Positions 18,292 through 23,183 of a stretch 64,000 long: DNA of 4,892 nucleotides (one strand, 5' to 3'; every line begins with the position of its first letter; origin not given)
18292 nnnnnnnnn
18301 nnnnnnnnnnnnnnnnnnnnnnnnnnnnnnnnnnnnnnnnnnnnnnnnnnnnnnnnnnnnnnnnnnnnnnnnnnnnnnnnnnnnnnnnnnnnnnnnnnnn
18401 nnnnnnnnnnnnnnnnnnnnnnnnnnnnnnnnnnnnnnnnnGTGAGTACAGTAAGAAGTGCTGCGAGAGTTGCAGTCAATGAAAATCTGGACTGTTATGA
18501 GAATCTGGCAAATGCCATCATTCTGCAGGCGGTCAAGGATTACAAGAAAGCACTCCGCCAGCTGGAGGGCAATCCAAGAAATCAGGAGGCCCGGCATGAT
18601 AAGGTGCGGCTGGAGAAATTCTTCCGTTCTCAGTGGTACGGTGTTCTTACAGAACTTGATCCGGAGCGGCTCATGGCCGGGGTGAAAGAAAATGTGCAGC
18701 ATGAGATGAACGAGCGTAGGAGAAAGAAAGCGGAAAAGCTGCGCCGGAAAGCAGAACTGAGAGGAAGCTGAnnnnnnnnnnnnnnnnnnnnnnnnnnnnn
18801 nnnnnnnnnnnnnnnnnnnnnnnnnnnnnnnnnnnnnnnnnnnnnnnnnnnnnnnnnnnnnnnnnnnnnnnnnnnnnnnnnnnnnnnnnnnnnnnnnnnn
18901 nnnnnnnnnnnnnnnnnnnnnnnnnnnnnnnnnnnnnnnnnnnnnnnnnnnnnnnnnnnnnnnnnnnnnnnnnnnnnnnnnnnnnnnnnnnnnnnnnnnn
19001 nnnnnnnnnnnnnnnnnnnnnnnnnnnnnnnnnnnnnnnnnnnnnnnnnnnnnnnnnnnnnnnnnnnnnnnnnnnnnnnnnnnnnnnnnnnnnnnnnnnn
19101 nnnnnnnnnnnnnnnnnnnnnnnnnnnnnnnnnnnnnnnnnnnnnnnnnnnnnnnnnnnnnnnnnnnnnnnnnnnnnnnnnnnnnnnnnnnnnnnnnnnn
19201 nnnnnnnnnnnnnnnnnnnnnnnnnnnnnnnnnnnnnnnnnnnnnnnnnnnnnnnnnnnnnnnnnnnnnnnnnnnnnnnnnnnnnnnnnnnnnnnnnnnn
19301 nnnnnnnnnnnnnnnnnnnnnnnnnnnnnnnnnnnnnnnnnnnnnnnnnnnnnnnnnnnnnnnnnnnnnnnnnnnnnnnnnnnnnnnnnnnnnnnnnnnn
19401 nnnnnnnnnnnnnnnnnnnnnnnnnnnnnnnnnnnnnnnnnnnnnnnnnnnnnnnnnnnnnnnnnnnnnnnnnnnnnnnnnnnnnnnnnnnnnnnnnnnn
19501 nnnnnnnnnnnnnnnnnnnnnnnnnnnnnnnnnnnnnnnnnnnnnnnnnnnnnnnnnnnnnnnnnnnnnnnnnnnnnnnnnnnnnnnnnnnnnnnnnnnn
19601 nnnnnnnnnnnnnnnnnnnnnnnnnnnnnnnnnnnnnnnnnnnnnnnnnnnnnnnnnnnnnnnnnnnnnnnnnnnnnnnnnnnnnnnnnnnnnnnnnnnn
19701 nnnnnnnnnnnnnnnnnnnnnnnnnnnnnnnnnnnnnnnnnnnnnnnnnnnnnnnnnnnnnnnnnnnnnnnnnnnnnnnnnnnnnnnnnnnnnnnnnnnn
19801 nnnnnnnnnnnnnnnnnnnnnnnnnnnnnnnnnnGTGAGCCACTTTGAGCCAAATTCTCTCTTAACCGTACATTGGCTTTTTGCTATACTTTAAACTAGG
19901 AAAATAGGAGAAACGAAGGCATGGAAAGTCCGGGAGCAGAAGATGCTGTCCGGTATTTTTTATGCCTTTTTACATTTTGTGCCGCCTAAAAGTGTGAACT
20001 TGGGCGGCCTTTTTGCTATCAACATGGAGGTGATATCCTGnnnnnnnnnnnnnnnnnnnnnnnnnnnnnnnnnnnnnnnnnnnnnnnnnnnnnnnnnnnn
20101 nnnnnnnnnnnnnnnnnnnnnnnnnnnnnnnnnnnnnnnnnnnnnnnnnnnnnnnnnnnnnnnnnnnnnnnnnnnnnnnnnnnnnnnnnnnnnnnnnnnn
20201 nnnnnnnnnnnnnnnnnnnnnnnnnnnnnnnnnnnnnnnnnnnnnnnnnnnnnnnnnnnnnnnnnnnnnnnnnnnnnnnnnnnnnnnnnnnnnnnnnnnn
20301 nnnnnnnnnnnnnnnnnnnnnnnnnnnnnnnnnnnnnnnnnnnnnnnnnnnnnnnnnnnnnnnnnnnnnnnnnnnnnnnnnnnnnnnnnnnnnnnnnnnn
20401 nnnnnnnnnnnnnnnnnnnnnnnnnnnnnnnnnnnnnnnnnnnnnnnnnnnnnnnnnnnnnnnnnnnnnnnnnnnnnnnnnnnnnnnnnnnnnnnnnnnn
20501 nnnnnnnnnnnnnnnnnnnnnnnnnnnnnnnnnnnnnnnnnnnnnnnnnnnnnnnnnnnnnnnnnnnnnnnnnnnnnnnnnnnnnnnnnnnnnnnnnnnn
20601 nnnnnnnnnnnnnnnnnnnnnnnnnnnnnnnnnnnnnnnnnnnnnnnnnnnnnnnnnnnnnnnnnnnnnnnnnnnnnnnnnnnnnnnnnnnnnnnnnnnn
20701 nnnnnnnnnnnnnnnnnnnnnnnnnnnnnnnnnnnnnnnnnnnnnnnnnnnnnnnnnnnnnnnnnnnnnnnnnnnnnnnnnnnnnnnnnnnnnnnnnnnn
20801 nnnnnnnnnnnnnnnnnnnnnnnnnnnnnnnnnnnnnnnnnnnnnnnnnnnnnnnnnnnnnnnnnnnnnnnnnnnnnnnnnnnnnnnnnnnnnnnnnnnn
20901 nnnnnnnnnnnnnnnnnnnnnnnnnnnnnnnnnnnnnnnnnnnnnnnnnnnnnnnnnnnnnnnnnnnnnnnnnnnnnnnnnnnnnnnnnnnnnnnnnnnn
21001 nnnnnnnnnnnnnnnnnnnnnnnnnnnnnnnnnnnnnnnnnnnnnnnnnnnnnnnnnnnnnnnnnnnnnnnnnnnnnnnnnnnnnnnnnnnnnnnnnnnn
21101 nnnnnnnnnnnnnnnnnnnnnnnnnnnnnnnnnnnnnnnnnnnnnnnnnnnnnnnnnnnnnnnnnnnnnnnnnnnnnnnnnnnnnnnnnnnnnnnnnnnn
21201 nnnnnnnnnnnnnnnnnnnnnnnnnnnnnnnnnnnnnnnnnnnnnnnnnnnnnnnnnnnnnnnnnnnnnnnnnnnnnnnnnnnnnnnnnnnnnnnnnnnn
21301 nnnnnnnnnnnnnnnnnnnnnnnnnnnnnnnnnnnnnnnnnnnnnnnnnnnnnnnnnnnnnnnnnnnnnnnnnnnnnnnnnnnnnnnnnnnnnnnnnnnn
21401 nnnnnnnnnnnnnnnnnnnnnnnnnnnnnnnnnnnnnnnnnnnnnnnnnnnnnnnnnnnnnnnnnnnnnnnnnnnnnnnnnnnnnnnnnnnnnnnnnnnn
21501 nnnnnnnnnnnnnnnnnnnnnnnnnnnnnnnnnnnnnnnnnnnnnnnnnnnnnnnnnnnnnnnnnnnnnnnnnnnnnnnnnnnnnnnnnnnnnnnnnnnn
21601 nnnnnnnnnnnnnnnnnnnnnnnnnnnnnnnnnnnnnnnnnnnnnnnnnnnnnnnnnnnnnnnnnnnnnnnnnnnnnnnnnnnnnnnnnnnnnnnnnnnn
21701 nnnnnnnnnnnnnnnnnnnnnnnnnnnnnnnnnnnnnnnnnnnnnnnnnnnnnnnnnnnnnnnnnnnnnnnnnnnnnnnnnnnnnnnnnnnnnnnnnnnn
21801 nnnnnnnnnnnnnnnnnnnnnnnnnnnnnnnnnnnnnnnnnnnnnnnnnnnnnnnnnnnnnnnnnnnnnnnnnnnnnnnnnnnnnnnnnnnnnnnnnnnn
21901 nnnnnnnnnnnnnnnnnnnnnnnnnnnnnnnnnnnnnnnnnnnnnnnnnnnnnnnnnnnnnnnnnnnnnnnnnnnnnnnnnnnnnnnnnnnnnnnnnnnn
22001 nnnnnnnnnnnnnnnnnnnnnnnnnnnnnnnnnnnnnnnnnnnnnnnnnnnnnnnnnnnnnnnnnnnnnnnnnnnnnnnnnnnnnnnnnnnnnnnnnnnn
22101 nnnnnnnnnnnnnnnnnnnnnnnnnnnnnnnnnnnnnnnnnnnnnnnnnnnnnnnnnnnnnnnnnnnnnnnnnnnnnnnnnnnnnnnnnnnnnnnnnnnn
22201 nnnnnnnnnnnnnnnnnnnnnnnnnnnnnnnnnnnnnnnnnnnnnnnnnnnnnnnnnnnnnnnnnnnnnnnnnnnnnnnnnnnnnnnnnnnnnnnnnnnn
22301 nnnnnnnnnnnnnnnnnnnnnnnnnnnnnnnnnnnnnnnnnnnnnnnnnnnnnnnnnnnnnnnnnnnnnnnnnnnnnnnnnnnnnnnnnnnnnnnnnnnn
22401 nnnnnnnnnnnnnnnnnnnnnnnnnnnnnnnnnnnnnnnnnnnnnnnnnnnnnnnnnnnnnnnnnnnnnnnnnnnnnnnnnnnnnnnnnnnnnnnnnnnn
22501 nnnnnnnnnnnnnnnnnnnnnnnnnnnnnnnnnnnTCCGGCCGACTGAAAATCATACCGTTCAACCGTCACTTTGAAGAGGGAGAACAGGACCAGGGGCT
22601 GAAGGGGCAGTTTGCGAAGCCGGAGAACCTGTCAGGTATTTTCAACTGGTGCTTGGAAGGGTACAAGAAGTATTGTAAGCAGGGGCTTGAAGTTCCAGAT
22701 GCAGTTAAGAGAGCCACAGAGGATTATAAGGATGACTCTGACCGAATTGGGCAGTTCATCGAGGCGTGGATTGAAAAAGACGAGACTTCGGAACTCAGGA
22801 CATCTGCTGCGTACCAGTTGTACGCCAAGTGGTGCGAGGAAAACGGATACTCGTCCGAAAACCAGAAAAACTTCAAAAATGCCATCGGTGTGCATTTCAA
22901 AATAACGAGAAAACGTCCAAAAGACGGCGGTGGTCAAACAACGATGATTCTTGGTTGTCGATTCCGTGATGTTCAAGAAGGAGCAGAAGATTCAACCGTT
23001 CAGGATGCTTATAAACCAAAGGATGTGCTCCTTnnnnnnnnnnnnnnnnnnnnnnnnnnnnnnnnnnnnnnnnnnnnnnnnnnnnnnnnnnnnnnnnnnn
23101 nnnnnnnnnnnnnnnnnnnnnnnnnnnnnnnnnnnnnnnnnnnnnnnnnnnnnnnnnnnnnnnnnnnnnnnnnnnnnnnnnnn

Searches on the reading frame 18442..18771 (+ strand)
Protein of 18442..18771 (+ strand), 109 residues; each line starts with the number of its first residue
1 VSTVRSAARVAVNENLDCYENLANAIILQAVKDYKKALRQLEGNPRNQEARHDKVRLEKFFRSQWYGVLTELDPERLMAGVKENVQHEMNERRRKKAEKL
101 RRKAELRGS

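Call 71: search_protein_families(library=phrogs, proteins=[window:18442-18771:+], max_evalue=0.00001)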
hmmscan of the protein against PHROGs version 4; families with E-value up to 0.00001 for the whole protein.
window:18442-18771:+ (109 aa): 1 family
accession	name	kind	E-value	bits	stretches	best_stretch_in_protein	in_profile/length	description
phrog_7024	-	unknown function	1.6e-28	99.7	1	17-87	3-73/74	-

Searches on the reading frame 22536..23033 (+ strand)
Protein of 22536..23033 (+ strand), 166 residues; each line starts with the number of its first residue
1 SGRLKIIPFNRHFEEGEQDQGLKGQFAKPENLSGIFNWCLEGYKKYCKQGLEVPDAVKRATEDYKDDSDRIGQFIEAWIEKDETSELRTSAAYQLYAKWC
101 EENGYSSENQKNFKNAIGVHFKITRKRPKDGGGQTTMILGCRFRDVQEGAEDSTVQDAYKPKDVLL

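Call 47: search_solved_structures(query=window:22536-23033:+, max_evalue=10, show_alignments=3)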
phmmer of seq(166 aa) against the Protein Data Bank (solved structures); distinct sequences matched with E-value up to 10: 1.
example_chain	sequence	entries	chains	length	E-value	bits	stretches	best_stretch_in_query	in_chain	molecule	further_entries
7ola_A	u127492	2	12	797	1.1e-05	28.5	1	3-114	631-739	DNA primase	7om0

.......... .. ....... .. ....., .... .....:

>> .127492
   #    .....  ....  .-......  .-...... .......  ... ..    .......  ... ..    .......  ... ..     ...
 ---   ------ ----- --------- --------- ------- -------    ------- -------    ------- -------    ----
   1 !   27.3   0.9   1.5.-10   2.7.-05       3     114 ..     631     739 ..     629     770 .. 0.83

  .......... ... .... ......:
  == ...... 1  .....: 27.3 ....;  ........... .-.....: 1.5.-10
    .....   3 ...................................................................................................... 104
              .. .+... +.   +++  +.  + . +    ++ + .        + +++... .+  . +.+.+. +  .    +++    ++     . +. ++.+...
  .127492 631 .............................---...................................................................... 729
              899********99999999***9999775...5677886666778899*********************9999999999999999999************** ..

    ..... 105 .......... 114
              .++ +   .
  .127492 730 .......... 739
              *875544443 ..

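Call 52: predict_structure(protein=window:22536-23033:+)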
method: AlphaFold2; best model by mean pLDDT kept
length: 166 residues; sequences in the alignment: 1
mean_pLDDT: 44.0   pTM: 0.36
mean pLDDT of the five models: 44.0, 37.4, 37.2, 35.2, 35.0
residues with pLDDT >= 90: 0; 70-90: 0; 50-70: 45; < 50: 121
segments of 3 or more residues with pLDDT < 50: 1-31, 45-61, 77-89, 115-140, 142-166
pLDDT, mean of each block of 10 residues (from residue 1): 35 36 41 54 46 41 50 50 43 52 54 48 46 44 42 33 24
secondary structure, 60 per line:
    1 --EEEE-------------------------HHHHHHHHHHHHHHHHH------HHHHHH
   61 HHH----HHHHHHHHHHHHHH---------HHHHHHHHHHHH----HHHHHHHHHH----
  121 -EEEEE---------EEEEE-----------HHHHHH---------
elements in order: E3-6 H32-48 H55-63 H68-81 H91-102 H107-116 E122-126 E136-140 H152-157

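Call 54: find_homologous_proteins(query=window:22536-23033:+, max_evalue=0.00001)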
Query seq(166 aa) (166 aa): 33 proteins with E <= 0.00001 among 48 candidates.
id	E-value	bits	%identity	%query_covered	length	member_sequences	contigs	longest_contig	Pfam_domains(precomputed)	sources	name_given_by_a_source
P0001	5.7e-97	340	86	100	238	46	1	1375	PF03288.23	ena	-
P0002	5.1e-95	334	86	100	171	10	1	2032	PF03288.23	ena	-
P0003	3.8e-94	331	85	100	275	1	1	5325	PF02397.23,PF03288.23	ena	-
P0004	5.8e-83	295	89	86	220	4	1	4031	PF03288.23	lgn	-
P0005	1.1e-80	287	84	87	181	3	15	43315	PF03288.23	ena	-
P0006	7.9e-80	285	99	77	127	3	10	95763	PF03288.23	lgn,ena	-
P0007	1.2e-65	238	96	66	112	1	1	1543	PF03288.23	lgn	-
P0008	2.9e-62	227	77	75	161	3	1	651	PF03288.23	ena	-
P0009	1.5e-59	219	61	95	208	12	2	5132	PF03288.23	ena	-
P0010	1.1e-55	206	60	91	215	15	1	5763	PF03288.23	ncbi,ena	-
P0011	1.4e-52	196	53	97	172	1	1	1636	PF03288.23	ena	-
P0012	5.7e-50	187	51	98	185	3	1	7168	PF03288.23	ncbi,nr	ncbi:MAG: hypothetical protein IJ906_12830, partial [Oscillospiraceae bacterium]|nr:hypothetical pro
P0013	7.6e-48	180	56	91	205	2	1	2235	PF03288.23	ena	-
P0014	1.9e-46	176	75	70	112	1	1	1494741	PF03288.23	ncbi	ncbi:MAG: primase-like DNA-binding domain-containing protein [Blautia faecis]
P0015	2.1e-44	169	48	99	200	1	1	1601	-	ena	-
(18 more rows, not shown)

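Call 66: predict_structure(alignment_id=A1)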
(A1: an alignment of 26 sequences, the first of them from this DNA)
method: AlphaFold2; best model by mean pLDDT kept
length: 166 residues; sequences in the alignment: 26
mean_pLDDT: 77.0   pTM: 0.57
mean pLDDT of the five models: 77.0, 76.9, 75.6, 74.9, 73.6
residues with pLDDT >= 90: 63; 70-90: 56; 50-70: 27; < 50: 20
segments of 3 or more residues with pLDDT < 50: 1-10, 159-166
pLDDT, mean of each block of 10 residues (from residue 1): 42 61 70 72 74 74 78 93 94 94 88 93 93 93 84 49 42
secondary structure, 60 per line:
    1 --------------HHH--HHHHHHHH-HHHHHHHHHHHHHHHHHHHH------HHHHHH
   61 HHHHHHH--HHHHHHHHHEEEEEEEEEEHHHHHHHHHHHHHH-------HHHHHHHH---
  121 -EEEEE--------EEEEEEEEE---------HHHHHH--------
elements in order: H20-27 H29-48 H55-67 H70-78 E79-88 H89-102 H110-117 E122-126 E135-143 H153-158

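Call 68: fold_search(model_id=the predicted structure, library=pdb)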
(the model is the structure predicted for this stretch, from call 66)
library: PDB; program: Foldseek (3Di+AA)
matches with E <= 10: 597; with E <= 0.001: 1
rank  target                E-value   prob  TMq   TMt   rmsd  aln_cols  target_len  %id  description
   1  1dp7_P                3.8e-04  1.00  0.38  0.76   2.7        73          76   22  COCRYSTAL STRUCTURE OF RFX-DBD IN COMPLEX WITH ITS COGNATE X-BOX BINDING SITE (released 2000-03-06)
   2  8zjr_M                1.1e-03  1.00  0.39  0.73   2.7        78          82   22  Structure of nucleosome-bound RFX5 complex (released 2025-08-13)
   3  8iqh_K                1.2e-02  0.98  0.35  0.08  14.7       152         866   14  Structure of Full-Length AsfvPrimPol in Apo-Form (released 2023-07-26)
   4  8iqi_C                1.4e-02  0.99  0.34  0.08  15.1       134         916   16  Structure of Full-Length AsfvPrimPol in Complex-Form (released 2023-07-26)
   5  9ivf_F                1.4e-02  0.97  0.39  0.12  16.2       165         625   14  Structure of Full-Length AsfvPrimPol with polyT DNA (released 2025-12-24)
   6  8iqh_C                1.5e-02  0.98  0.34  0.07  15.0       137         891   14  Structure of Full-Length AsfvPrimPol in Apo-Form (released 2023-07-26)
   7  8iqh_B                1.5e-02  0.97  0.35  0.08  14.6       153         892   14  Structure of Full-Length AsfvPrimPol in Apo-Form (released 2023-07-26)
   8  2qby_B                1.7e-02  0.99  0.32  0.16  12.6       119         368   16  Crystal structure of a heterodimer of Cdc6/Orc1 initiators bound to origin DNA (from S. solfataricus) (released 2007-09-11)
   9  9ivf_A                2.9e-02  0.96  0.38  0.11  14.6       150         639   15  Structure of Full-Length AsfvPrimPol with polyT DNA (released 2025-12-24)
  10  8iqi_F                3.3e-02  0.94  0.34  0.07  14.8       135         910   15  Structure of Full-Length AsfvPrimPol in Complex-Form (released 2023-07-26)
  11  8iqh_A                3.6e-02  0.96  0.34  0.08  15.1       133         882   15  Structure of Full-Length AsfvPrimPol in Apo-Form (released 2023-07-26)
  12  8iqh_D                3.8e-02  0.89  0.34  0.08  14.5       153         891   14  Structure of Full-Length AsfvPrimPol in Apo-Form (released 2023-07-26)
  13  9iwa_A                4.9e-02  0.90  0.34  0.08  15.3       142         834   16  Structure of apo AsfvPrimPol with dodecamer (released 2025-12-24)
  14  8iqh_M                5.9e-02  0.98  0.35  0.08   8.5        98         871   15  Structure of Full-Length AsfvPrimPol in Apo-Form (released 2023-07-26)
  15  8wvz_E                5.9e-02  0.93  0.36  0.08  14.6       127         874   16  Structure of ADP-Form AsfvPrimPol Hexamer (released 2024-10-30)
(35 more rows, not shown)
